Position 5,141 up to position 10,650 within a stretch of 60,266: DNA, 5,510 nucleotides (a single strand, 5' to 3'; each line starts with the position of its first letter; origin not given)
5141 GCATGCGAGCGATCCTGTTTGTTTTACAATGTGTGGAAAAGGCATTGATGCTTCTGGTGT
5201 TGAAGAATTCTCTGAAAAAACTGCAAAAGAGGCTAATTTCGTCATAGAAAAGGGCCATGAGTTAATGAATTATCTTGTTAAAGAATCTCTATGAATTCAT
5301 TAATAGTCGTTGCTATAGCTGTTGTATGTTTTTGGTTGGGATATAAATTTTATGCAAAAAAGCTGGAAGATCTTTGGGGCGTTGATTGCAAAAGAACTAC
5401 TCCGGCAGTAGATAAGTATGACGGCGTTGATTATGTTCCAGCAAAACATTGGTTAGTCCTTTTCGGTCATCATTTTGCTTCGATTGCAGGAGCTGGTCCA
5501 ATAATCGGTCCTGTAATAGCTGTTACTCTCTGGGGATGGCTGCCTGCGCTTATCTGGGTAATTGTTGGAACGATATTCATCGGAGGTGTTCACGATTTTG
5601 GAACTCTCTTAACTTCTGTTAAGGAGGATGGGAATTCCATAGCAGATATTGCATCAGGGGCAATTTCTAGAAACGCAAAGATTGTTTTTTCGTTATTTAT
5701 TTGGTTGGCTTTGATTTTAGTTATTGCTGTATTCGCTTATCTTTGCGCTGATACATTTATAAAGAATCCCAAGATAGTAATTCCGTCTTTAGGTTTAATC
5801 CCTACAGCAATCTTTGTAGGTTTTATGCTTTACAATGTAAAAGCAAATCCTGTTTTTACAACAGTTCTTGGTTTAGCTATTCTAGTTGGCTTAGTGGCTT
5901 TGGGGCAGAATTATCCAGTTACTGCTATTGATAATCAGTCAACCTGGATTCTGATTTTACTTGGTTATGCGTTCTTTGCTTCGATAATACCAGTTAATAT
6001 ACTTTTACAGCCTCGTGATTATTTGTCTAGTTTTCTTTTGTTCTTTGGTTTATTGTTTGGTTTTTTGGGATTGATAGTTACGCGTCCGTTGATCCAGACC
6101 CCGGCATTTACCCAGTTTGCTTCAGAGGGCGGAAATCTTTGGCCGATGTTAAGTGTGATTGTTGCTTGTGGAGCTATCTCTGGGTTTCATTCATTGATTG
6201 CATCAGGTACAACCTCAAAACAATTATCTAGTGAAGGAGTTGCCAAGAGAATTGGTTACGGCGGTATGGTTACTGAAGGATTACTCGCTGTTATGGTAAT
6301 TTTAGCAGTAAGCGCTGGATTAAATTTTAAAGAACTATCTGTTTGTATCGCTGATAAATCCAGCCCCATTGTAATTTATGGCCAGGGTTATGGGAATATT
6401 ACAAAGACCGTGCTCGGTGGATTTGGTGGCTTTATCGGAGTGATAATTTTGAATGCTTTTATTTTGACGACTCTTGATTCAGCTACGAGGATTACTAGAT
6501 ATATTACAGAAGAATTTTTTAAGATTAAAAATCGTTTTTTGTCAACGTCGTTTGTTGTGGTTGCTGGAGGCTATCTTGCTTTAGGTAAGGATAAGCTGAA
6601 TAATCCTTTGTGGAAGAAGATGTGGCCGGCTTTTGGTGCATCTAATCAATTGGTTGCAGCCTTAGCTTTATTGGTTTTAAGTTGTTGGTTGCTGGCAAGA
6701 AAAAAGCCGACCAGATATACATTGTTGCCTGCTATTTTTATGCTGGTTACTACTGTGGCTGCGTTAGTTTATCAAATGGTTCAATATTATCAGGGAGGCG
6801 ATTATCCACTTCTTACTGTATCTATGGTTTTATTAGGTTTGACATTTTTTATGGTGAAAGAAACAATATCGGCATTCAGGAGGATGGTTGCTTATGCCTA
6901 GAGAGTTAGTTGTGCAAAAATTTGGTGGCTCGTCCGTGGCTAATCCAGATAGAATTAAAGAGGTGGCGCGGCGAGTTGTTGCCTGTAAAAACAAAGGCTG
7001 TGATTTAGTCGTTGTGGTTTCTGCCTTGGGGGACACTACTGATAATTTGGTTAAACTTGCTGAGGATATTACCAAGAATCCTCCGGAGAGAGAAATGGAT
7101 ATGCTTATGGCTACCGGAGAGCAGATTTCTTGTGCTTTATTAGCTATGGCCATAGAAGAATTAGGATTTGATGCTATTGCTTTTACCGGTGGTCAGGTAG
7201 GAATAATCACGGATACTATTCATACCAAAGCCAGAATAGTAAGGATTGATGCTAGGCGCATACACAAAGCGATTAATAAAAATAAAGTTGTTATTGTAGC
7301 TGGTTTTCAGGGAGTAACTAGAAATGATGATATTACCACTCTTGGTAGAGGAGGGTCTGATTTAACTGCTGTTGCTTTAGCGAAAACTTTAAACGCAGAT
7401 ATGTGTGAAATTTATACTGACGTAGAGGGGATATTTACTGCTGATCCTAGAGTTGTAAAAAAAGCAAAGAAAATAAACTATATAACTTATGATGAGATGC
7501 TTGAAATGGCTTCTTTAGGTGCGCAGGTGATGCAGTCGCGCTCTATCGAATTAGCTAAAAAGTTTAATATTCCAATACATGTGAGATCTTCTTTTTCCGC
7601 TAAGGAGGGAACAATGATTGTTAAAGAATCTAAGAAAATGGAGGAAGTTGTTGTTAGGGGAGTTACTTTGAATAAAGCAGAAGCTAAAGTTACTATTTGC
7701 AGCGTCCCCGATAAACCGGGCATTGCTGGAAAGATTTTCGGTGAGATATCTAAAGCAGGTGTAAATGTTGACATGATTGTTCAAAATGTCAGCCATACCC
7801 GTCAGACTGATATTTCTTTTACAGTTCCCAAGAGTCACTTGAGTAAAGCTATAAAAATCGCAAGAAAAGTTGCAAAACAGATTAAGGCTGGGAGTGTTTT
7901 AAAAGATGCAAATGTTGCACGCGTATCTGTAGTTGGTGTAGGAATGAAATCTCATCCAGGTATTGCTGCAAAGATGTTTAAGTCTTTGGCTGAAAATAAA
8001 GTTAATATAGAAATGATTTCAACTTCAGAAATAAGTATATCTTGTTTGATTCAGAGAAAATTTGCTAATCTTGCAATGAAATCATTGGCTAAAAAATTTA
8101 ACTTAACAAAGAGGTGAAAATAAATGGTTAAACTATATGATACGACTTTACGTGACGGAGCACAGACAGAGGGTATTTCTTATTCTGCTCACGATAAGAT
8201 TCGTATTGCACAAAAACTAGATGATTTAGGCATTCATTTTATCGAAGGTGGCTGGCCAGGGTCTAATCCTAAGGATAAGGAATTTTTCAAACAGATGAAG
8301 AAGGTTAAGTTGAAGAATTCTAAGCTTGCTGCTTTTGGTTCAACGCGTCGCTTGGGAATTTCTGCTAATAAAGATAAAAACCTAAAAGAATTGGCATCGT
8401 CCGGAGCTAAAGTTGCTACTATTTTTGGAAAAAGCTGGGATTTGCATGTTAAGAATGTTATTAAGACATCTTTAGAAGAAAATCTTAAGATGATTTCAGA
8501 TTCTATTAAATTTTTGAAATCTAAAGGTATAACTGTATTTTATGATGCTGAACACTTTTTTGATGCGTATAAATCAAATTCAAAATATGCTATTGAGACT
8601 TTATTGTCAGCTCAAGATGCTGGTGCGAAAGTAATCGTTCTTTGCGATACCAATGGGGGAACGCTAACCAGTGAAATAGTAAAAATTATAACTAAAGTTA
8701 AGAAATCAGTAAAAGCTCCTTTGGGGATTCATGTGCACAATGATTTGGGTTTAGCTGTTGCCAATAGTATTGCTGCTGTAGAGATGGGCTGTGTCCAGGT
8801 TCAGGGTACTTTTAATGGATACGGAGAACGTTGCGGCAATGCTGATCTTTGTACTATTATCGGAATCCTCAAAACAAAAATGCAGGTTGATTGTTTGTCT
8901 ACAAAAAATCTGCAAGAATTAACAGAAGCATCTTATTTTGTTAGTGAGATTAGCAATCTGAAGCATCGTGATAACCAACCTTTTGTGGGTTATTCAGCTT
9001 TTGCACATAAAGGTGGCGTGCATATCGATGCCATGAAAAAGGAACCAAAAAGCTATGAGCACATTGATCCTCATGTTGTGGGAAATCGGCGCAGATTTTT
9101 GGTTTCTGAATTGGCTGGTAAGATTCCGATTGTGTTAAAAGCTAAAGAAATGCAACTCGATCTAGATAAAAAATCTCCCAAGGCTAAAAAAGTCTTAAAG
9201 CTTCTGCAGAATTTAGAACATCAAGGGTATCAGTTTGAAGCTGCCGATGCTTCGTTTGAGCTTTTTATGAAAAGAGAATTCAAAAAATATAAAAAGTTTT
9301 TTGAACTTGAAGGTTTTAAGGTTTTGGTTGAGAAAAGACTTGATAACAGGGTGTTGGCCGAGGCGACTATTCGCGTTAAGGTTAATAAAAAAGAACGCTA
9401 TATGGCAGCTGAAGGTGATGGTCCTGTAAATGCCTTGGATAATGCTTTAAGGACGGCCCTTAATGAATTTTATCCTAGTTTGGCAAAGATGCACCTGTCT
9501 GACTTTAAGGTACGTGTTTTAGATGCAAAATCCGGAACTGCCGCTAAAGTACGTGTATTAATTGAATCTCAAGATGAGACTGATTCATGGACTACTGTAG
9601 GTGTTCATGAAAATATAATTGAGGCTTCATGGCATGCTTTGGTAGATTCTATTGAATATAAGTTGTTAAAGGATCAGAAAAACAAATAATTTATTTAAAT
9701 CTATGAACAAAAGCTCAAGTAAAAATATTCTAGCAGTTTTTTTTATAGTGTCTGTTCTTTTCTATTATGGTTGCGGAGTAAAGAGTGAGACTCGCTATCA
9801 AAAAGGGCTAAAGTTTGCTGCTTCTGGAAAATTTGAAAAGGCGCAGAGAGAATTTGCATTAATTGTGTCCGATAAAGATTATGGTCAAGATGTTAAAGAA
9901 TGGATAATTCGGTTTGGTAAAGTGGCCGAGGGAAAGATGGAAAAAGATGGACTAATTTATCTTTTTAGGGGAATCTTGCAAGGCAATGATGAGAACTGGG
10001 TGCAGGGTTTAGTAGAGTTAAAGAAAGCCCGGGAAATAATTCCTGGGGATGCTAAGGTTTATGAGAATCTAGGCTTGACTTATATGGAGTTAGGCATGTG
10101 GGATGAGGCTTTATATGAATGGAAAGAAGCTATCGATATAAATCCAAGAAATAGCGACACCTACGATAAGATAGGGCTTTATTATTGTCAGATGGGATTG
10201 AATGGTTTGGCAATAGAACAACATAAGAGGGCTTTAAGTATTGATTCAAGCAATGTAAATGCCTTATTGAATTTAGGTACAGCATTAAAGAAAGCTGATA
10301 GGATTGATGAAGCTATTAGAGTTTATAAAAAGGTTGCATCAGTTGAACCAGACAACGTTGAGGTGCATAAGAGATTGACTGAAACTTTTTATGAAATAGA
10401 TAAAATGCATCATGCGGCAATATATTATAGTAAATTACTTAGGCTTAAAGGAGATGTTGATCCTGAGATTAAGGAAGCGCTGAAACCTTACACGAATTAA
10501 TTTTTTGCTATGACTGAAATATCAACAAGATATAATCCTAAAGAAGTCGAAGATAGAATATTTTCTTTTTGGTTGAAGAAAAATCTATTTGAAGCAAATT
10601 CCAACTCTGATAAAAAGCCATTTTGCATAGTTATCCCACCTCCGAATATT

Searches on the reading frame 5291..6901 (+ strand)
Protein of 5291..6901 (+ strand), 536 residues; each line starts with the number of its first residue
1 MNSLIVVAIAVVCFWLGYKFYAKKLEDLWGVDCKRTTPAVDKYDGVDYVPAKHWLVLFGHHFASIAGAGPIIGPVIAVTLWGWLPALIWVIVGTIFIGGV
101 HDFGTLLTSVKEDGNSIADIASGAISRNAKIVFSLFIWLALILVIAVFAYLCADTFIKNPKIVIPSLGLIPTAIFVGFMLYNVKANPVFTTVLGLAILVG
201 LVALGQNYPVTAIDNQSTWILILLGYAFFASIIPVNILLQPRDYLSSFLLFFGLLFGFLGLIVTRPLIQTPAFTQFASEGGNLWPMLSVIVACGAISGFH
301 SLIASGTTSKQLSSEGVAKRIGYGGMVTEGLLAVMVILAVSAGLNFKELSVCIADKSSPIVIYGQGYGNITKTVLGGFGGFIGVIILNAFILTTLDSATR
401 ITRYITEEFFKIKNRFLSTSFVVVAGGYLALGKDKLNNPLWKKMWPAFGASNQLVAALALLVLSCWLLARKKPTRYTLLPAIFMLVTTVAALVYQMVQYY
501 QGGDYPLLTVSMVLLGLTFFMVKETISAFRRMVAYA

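Call 52: search_protein_families(library=pfam, proteins=[window:5291-6901:+], max_evalue=0.00001)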
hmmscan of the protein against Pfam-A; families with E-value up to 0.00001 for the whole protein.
window:5291-6901:+ (536 aa): 1 family
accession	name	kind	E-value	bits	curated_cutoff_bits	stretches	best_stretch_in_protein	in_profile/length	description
PF02554.20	CstA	-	7.5e-137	457.8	27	2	2-341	1-352/560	Carbon starvation protein CstA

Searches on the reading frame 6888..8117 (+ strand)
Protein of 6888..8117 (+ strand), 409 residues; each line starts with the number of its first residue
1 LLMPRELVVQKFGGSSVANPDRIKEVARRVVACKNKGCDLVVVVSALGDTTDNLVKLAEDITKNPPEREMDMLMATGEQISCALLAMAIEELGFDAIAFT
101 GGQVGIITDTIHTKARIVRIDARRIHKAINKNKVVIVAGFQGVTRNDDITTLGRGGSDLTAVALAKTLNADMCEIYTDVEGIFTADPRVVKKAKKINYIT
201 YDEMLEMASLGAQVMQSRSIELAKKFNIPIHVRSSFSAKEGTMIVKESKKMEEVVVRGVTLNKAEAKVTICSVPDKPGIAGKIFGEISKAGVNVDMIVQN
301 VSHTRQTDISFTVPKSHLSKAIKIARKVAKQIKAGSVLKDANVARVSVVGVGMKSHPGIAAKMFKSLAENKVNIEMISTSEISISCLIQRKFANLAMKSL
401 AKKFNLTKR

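Call 52: search_protein_families(library=pfam, proteins=[window:6888-8117:+], max_evalue=0.00001)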
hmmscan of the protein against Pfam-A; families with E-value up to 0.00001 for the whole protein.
window:6888-8117:+ (409 aa): 4 families
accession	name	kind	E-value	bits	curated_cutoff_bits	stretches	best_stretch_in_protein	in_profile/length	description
PF00696.33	AA_kinase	-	1.6e-55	188.9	24.9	1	7-234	2-234/234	Amino acid kinase family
PF22468.2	ACT_9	-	3.6e-37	126.4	27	2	346-404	1-61/61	ACT domain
PF13840.12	ACT_7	-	2.4e-19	69.4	27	1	342-400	5-63/65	ACT domain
PF01842.31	ACT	-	8.8e-19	67.4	27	1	269-328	3-64/66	ACT domain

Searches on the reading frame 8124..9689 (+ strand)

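Call 52: search_protein_families(library=pfam, proteins=[window:8124-9689:+], max_evalue=0.00001)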
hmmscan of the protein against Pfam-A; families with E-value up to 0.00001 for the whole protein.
window:8124-9689:+ (521 aa): 3 families
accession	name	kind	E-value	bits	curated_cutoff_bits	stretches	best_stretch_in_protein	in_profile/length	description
PF00682.25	HMGL-like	-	3.1e-51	174.7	29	1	2-273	2-260/260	HMGL-like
PF08502.15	LeuA_dimer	-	2.2e-30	105.7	24.9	1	373-513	2-130/131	LeuA allosteric (dimerisation) domain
PF22617.1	HCS_D2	-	4.9e-14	52.9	27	1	288-361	2-74/82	Homocitrate synthase post-HMGL domain-like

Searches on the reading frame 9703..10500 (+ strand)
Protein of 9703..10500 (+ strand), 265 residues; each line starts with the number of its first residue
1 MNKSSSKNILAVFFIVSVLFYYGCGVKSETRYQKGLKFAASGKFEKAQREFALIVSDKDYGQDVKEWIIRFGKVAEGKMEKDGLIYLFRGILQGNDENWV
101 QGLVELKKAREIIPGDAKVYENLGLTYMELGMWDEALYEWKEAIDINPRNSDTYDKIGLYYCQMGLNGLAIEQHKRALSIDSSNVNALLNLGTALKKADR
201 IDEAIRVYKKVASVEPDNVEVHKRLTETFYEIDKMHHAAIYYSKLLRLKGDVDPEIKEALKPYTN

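Call 52: search_protein_families(library=pfam, proteins=[window:9703-10500:+], max_evalue=0.00001)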
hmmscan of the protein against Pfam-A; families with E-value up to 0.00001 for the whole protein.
window:9703-10500:+ (265 aa): 13 families
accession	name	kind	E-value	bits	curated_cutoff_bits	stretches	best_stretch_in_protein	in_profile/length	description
PF13414.12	TPR_11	-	3.2e-23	81.6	26.8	1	127-165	4-42/42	TPR repeat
PF00515.34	TPR_1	-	2e-18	65.8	27.8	1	117-150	1-34/34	Tetratricopeptide repeat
PF07719.23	TPR_2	-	4.3e-18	64.3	27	1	117-150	1-34/34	Tetratricopeptide repeat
PF13431.12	TPR_17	-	8.8e-16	57.2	24.4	0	175-205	3-33/34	Tetratricopeptide repeat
PF14559.12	TPR_19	-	1.3e-12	48.2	25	1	170-222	10-62/68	Tetratricopeptide repeat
PF13424.12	TPR_12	-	1.4e-11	44.9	30.1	0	117-181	3-75/77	Tetratricopeptide repeat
PF13181.12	TPR_8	-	1.2e-10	41.2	25.7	0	186-218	2-34/34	Tetratricopeptide repeat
PF13428.12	TPR_14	-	1.8e-10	40.9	23.5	0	186-225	2-41/44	Tetratricopeptide repeat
PF23914.1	TPR_CcmH_CycH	-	7.1e-08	32.9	42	0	158-254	57-156/158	Cytochrome c-type biogenesis protein H TPR domain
PF13374.12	TPR_10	-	1.4e-07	31.7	27.5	0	187-212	4-29/42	Tetratricopeptide repeat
PF13174.12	TPR_6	-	1.7e-07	31.9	26.3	0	187-217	2-32/33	Tetratricopeptide repeat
PF13176.12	TPR_7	-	1.9e-07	31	27.9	0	187-216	1-30/36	Tetratricopeptide repeat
PF13432.12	TPR_16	-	2.4e-06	28.3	32.7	0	189-248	1-60/65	Tetratricopeptide repeat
